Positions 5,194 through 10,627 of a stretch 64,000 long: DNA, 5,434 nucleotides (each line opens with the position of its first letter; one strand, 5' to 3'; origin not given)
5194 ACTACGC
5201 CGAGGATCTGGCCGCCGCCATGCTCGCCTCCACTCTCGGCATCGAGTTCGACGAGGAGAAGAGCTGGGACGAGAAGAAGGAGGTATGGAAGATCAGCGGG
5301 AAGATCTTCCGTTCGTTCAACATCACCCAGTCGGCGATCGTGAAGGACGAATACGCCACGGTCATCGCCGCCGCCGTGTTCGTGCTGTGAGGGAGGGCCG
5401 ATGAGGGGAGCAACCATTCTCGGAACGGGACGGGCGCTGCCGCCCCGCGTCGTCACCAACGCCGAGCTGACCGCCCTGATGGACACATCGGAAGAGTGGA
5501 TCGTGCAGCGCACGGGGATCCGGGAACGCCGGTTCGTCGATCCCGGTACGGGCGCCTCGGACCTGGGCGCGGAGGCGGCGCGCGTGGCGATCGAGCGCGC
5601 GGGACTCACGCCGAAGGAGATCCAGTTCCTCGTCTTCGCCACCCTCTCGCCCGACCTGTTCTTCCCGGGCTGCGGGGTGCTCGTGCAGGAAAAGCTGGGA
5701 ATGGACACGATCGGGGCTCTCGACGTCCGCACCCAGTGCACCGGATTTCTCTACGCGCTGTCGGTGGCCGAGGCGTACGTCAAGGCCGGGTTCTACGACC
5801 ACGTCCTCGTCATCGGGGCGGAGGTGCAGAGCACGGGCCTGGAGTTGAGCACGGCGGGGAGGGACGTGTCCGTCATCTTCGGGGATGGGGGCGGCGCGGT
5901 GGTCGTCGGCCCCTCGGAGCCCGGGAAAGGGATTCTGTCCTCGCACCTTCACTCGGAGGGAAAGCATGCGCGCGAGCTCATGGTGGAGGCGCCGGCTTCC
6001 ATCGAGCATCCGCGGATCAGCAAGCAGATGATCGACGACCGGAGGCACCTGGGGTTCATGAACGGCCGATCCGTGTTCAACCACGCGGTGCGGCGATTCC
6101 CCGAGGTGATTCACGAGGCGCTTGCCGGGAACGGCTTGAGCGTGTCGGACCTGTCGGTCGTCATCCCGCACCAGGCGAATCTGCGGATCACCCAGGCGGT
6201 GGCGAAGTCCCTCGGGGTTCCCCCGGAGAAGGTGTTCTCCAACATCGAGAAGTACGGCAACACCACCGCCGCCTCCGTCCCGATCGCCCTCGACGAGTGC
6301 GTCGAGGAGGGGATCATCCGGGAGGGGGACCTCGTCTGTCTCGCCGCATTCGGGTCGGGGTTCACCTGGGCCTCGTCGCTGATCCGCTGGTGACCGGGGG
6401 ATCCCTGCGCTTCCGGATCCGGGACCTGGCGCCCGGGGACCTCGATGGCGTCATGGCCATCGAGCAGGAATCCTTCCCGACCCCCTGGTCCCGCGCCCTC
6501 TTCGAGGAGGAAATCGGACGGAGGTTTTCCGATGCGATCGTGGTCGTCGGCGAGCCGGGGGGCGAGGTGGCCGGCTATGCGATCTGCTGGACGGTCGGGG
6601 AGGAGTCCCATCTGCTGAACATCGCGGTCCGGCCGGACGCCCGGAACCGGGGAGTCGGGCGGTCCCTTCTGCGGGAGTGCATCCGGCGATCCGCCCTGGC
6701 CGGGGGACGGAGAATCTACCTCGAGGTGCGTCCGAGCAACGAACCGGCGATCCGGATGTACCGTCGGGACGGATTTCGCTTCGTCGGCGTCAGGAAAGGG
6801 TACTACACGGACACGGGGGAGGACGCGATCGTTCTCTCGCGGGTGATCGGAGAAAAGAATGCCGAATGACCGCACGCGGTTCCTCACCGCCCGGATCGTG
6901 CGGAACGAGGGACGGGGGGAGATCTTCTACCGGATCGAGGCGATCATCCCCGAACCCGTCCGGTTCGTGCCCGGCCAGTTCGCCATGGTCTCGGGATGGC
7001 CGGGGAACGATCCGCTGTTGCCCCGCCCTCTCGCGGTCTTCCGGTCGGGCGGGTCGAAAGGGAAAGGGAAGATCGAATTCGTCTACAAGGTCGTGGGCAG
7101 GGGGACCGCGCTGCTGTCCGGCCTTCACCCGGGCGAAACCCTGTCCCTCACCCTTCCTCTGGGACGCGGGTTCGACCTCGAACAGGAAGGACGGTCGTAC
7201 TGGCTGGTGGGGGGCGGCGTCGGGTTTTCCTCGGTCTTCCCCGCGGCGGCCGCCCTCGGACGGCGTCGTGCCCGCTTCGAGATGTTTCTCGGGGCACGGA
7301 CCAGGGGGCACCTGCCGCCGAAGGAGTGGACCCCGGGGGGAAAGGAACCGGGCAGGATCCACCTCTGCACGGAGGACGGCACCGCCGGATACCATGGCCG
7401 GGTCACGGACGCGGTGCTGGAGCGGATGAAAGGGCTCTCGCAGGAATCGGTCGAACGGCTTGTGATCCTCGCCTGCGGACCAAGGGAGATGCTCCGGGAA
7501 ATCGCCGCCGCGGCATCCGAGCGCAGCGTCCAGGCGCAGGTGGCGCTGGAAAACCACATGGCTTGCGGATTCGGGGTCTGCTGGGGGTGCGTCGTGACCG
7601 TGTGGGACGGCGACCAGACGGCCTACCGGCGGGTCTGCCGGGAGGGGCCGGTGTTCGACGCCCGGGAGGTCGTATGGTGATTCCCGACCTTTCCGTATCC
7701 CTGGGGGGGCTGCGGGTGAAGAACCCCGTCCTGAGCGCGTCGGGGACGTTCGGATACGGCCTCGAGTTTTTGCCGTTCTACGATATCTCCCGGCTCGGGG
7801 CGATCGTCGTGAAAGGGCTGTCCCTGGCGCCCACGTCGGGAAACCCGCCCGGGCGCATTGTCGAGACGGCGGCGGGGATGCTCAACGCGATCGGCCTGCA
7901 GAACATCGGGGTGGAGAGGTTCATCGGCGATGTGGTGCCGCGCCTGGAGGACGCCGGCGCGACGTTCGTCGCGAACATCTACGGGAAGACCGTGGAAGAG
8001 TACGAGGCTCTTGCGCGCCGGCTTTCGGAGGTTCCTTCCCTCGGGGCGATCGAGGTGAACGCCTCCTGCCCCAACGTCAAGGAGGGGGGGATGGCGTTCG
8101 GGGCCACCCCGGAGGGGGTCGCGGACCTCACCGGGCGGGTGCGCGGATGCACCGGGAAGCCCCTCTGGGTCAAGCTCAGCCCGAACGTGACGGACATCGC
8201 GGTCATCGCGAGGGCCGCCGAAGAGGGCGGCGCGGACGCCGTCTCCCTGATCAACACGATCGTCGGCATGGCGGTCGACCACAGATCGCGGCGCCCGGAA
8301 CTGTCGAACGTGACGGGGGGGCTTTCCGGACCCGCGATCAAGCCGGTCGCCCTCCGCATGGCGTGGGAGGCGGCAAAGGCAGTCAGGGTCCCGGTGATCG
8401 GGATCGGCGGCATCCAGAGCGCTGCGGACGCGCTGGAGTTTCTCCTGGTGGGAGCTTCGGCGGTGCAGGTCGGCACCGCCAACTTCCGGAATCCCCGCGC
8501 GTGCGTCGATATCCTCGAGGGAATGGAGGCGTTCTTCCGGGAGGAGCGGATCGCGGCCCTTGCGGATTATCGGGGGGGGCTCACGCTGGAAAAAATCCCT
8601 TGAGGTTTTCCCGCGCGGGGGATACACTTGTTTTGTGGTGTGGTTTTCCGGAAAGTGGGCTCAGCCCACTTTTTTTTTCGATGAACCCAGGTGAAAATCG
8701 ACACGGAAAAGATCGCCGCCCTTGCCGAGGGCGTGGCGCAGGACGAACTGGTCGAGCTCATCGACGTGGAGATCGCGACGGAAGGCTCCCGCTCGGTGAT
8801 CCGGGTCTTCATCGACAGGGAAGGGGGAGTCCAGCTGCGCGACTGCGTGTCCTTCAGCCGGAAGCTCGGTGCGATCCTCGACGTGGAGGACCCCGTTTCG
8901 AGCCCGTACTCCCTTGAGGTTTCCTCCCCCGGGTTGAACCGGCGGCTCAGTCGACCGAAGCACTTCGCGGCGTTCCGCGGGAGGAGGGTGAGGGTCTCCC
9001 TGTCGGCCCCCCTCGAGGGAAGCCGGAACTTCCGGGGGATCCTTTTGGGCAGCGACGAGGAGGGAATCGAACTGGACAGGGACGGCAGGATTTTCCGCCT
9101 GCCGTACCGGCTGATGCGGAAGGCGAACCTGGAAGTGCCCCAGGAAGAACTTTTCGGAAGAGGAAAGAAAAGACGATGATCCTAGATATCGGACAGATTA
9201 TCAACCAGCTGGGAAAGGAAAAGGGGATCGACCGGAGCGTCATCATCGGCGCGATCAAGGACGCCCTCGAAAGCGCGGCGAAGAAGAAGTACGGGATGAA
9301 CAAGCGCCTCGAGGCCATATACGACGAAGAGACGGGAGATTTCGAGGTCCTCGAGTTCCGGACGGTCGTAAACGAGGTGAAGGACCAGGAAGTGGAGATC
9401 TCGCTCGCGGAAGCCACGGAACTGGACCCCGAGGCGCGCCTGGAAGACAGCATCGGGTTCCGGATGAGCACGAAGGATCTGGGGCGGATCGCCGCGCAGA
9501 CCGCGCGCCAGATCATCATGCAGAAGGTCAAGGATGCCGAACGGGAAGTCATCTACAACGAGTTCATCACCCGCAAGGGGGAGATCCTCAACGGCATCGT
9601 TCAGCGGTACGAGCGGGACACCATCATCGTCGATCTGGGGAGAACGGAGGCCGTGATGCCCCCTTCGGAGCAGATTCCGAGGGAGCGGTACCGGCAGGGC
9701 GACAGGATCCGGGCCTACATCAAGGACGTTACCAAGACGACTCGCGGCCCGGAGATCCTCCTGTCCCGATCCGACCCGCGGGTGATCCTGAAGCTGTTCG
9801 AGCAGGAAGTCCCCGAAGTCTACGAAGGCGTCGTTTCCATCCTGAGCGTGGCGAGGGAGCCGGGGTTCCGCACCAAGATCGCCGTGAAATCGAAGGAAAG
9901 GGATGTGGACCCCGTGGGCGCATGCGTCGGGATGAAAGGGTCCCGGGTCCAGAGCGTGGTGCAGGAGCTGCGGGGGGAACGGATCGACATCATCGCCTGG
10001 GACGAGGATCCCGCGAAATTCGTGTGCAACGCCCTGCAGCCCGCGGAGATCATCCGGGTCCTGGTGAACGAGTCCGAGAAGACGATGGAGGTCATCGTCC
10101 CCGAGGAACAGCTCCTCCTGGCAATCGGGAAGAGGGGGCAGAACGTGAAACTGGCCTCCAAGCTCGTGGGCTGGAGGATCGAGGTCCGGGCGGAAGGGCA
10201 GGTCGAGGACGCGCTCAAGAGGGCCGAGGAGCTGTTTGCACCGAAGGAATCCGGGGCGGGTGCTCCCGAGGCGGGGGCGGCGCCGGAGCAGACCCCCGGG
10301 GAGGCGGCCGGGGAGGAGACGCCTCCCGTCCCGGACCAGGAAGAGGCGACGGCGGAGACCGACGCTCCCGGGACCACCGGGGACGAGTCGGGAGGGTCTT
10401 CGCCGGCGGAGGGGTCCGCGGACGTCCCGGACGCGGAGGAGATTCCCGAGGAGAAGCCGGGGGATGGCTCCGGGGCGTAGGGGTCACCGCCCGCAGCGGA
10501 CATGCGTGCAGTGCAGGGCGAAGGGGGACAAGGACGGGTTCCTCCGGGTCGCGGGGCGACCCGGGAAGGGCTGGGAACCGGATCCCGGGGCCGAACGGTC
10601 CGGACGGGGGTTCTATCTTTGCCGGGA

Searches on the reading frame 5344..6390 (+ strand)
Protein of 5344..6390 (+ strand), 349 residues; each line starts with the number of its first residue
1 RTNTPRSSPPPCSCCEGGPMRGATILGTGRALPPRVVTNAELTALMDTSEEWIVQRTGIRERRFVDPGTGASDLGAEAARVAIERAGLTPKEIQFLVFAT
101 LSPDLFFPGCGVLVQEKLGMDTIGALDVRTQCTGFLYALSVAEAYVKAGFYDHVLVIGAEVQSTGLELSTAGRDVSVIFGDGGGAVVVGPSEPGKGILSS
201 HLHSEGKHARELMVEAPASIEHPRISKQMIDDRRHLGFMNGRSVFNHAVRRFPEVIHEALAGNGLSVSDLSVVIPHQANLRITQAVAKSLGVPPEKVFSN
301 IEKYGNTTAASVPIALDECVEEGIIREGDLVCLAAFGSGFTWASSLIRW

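Call 35: search_protein_families(library=pfam, proteins=[window:5344-6390:+], max_evalue=0.0001)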
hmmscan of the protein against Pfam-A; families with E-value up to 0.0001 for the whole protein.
window:5344-6390:+ (349 aa): 3 families
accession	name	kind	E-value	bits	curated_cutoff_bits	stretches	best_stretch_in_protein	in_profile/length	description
PF08541.16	ACP_syn_III_C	-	2.3e-36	124.3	26.6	1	260-349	1-90/90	3-Oxoacyl-[acyl-carrier-protein (ACP)] synthase III C terminal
PF08545.16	ACP_syn_III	-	1.1e-23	83.3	24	1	126-206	1-80/80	3-Oxoacyl-[acyl-carrier-protein (ACP)] synthase III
PF00195.25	Chal_sti_synt_N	-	1.9e-06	28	27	1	72-190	100-223/225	Chalcone and stilbene synthases, N-terminal domain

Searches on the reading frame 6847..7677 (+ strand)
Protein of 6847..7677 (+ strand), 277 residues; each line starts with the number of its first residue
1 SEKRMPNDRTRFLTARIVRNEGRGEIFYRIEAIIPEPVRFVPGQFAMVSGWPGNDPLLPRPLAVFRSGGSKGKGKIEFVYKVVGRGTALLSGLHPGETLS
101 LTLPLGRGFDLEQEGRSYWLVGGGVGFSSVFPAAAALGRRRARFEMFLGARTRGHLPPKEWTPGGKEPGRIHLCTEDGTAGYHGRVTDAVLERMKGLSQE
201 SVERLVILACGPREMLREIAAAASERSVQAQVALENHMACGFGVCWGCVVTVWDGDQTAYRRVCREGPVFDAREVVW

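Call 35: search_protein_families(library=pfam, proteins=[window:6847-7677:+], max_evalue=0.0001)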
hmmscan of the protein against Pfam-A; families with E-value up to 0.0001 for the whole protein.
window:6847-7677:+ (277 aa): 1 family
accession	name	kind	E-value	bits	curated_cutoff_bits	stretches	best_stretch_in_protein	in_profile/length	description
PF10418.14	DHODB_Fe-S_bind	-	3.1e-16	59.2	23.9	1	235-275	1-40/41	Iron-sulfur cluster binding domain of dihydroorotate dehydrogenase B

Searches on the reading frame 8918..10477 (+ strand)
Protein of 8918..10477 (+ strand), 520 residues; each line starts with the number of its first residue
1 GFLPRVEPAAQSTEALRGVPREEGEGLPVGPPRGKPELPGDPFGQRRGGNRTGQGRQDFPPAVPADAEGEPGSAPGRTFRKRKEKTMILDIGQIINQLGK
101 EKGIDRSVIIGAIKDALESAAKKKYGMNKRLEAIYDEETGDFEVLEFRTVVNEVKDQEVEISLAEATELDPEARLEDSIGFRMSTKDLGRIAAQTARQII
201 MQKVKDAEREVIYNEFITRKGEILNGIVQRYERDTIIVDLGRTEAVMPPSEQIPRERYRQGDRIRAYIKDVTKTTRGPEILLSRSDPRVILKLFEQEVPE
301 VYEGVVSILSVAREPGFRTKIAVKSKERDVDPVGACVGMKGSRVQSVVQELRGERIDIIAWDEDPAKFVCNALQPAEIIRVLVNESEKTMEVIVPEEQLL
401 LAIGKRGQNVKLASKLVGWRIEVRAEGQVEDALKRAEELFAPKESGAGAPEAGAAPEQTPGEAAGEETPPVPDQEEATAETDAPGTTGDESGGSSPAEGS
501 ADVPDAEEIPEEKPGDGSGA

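Call 35: search_protein_families(library=pfam, proteins=[window:8918-10477:+], max_evalue=0.0001)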
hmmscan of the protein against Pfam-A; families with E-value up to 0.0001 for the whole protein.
window:8918-10477:+ (520 aa): 4 families
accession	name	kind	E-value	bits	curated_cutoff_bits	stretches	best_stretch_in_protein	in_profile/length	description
PF08529.16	NusA_N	-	1.5e-36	125.6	23.8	1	91-210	2-119/119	NusA N-terminal domain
PF13184.12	KH_5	-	1.7e-30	105.4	27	1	315-381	1-67/69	NusA-like KH domain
PF00575.29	S1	-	7.5e-08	33.1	22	1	219-278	3-69/74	S1 RNA binding domain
PF07650.23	KH_2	-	7.1e-05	23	22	0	372-429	9-66/78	KH domain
